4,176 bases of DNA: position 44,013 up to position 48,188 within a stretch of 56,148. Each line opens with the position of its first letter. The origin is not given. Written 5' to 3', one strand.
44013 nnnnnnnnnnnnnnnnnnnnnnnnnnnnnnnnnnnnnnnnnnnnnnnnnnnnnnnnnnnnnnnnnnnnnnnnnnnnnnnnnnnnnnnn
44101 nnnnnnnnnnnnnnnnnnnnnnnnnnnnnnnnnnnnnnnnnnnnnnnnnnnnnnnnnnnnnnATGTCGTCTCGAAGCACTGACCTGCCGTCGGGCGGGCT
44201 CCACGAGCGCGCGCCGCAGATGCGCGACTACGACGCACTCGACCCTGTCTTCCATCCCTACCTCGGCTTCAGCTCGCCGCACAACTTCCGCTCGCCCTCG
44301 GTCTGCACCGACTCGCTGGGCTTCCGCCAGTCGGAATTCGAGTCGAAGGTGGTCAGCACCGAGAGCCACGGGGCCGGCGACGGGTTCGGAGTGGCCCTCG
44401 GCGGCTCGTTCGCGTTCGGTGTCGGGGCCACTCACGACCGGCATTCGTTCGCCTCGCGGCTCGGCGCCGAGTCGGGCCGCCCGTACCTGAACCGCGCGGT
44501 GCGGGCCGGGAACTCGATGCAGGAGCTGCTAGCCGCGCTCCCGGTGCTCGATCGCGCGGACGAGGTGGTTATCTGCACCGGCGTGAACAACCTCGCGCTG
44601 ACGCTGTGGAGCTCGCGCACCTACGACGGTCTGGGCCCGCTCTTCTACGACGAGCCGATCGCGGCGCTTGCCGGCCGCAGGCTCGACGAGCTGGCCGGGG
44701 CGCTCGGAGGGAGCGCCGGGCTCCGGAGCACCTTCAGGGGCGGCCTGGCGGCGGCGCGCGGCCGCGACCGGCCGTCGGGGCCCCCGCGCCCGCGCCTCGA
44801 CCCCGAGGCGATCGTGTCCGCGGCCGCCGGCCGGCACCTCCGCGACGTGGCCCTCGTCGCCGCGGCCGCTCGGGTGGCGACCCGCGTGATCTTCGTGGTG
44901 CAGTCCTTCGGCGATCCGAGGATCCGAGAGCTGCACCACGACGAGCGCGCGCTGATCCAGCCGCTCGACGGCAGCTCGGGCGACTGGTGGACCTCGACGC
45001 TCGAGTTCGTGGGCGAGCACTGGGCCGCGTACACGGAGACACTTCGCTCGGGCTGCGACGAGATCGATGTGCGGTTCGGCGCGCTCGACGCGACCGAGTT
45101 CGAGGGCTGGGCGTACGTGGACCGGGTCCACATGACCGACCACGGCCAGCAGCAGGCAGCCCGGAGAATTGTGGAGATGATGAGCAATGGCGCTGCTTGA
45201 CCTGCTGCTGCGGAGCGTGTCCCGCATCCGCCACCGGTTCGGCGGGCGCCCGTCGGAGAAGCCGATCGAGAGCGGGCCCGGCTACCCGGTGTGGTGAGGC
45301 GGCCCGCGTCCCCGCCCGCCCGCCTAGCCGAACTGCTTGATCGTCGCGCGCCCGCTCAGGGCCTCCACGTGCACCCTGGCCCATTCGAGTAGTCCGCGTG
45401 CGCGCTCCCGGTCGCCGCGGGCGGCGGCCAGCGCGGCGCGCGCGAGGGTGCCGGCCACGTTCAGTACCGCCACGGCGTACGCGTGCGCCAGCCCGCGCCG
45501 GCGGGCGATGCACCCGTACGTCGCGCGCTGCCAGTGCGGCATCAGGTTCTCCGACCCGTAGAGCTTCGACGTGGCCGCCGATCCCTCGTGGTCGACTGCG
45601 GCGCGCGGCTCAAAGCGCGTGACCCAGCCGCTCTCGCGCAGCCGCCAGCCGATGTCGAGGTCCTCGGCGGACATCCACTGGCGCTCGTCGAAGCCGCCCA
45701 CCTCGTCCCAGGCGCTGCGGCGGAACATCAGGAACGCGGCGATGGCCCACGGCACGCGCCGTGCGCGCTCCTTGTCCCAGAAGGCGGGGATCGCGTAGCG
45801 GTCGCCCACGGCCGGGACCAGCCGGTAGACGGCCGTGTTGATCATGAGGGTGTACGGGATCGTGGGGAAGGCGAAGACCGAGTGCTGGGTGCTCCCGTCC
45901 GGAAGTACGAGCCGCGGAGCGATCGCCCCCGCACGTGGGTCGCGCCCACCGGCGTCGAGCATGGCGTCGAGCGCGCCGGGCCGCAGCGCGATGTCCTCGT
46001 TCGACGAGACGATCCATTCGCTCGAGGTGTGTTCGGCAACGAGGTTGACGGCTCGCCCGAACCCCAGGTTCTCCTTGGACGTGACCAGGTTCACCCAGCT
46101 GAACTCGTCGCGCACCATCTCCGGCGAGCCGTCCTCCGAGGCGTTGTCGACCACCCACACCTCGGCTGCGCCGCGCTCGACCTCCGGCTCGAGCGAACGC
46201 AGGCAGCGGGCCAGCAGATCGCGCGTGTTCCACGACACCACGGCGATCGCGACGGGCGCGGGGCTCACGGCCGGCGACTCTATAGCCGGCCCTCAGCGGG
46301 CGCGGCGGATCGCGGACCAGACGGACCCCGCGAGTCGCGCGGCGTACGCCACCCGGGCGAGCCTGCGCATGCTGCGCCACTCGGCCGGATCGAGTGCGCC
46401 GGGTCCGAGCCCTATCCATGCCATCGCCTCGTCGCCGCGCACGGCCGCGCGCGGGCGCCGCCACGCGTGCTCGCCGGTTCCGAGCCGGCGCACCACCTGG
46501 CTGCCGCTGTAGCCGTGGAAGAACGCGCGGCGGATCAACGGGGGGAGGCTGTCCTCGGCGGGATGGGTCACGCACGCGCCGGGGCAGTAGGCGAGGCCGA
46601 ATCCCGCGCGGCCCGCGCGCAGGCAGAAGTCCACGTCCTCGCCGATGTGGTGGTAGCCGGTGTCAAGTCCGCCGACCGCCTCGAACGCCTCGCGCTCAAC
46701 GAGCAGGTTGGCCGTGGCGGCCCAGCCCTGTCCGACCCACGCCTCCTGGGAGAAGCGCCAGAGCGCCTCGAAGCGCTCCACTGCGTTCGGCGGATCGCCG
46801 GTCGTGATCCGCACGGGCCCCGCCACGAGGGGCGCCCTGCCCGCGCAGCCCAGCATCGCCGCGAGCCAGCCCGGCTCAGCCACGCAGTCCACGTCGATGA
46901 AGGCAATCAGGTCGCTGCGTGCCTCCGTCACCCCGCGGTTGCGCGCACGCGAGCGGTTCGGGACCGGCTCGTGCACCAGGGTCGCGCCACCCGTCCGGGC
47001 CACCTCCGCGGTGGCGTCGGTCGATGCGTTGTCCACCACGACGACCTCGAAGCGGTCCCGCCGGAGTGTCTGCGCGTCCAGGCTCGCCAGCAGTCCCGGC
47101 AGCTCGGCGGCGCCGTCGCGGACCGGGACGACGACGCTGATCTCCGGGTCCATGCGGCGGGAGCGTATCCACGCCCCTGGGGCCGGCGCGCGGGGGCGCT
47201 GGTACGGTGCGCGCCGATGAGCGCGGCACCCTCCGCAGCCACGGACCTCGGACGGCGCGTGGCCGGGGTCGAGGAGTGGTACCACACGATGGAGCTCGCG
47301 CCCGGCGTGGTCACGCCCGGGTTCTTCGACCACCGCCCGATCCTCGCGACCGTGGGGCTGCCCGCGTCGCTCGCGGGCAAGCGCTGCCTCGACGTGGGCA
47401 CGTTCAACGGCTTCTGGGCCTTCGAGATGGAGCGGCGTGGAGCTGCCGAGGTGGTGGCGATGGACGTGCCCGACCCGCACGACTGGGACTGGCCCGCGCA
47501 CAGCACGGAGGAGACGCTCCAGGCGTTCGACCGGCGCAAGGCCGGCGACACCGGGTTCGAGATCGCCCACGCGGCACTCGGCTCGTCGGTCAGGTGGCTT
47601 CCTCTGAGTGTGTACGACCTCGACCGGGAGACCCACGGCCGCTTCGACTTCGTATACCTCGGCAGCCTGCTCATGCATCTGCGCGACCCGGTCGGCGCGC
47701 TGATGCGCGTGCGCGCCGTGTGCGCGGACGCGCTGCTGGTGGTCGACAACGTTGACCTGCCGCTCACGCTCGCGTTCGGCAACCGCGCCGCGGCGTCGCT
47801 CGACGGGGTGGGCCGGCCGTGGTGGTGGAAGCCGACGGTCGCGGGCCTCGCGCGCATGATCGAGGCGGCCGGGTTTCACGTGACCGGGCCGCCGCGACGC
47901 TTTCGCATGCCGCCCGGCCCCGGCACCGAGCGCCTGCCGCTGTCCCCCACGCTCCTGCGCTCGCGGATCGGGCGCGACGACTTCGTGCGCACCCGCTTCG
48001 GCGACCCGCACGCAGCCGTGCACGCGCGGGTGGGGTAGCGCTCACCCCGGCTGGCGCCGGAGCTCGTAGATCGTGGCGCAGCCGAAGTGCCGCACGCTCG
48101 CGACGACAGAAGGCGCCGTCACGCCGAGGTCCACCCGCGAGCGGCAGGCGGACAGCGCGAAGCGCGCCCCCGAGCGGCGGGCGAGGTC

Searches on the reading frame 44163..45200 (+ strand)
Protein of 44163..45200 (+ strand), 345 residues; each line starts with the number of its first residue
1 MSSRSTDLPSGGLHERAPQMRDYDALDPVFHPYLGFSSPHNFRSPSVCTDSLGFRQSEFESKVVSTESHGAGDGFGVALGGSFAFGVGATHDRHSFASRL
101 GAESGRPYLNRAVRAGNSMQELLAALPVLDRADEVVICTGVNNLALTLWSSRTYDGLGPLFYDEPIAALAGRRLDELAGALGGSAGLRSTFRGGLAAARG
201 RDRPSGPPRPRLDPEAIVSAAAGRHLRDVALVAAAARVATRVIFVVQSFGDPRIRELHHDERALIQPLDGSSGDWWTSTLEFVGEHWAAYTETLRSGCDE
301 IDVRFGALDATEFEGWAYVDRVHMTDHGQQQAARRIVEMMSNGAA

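Call 9: search_protein_families(library=pfam, proteins=[window:44163-45200:+], max_evalue=0.001)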
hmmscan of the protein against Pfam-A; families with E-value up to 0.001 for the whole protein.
window:44163-45200:+ (345 aa): 1 family
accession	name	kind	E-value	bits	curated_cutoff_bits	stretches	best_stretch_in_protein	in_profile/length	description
PF13472.12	Lipase_GDSL_2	-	3.9e-07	31.2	32.9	1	78-228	1-88/178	GDSL-like Lipase/Acylhydrolase family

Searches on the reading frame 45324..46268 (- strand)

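Call 9: search_protein_families(library=pfam, proteins=[window:45324-46268:-], max_evalue=0.001)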
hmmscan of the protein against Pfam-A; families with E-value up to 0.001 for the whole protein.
window:45324-46268:- (314 aa): 4 families
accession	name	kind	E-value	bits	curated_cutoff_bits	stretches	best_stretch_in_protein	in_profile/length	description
PF00535.33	Glycos_transf_2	-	1.6e-15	57.9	23.3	1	8-125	2-121/168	Glycosyl transferase family 2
PF13641.12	Glyco_tranf_2_3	-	5.3e-13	49.9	27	1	4-248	2-229/230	Glycosyltransferase like family 2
PF13632.12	Glyco_trans_2_3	-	2.7e-09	37.5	27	1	169-276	67-164/198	Glycosyl transferase family group 2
PF13506.12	Glyco_transf_21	-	2.4e-06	27.6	21.7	1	137-232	66-159/174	Glycosyl transferase family 21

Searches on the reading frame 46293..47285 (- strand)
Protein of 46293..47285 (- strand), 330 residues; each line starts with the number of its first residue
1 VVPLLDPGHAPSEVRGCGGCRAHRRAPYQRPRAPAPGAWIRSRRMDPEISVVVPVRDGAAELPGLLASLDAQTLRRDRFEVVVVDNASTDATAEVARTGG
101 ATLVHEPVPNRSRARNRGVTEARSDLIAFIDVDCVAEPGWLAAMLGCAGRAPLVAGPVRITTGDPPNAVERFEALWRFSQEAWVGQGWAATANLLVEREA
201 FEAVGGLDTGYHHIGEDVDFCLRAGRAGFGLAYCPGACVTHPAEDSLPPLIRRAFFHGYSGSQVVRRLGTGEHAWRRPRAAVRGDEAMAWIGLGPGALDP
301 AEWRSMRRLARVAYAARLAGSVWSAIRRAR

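Call 9: search_protein_families(library=pfam, proteins=[window:46293-47285:-], max_evalue=0.001)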
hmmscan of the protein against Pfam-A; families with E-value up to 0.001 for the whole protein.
window:46293-47285:- (330 aa): 5 families
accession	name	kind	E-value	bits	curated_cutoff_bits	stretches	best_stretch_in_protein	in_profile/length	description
PF00535.33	Glycos_transf_2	-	4.1e-21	76.1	23.3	1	50-167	1-123/168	Glycosyl transferase family 2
PF13641.12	Glyco_tranf_2_3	-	1.6e-13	51.7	27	1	47-252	1-222/230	Glycosyltransferase like family 2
PF10111.15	Glyco_tranf_2_2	-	2.1e-12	47.6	27.3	1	73-146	23-104/276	Glycosyltransferase like family 2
PF13632.12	Glyco_trans_2_3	-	8.8e-08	32.6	27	1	190-264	73-146/198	Glycosyl transferase family group 2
PF13506.12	Glyco_transf_21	-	4.7e-05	23.4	21.7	1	116-253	23-168/174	Glycosyl transferase family 21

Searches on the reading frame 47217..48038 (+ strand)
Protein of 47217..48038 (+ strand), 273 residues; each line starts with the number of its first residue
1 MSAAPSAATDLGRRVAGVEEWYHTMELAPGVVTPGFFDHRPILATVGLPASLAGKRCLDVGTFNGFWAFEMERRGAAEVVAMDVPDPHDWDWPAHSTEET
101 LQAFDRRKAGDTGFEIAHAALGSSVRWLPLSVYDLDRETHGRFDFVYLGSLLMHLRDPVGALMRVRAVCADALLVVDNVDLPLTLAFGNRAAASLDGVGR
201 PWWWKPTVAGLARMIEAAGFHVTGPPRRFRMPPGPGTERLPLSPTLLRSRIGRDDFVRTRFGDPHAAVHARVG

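Call 9: search_protein_families(library=pfam, proteins=[window:47217-48038:+], max_evalue=0.001)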
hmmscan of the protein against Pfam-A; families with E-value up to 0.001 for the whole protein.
window:47217-48038:+ (273 aa): 3 families
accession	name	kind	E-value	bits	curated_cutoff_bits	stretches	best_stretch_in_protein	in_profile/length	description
PF13489.12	Methyltransf_23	-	4.7e-08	33.4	27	1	50-222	19-161/164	Methyltransferase domain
PF08003.17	Methyltransf_9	-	0.00016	21.2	23.8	0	51-83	113-145/315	Protein of unknown function (DUF1698)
PF08241.18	Methyltransf_11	-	0.00098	20.2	21.2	0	58-168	1-86/95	Methyltransferase domain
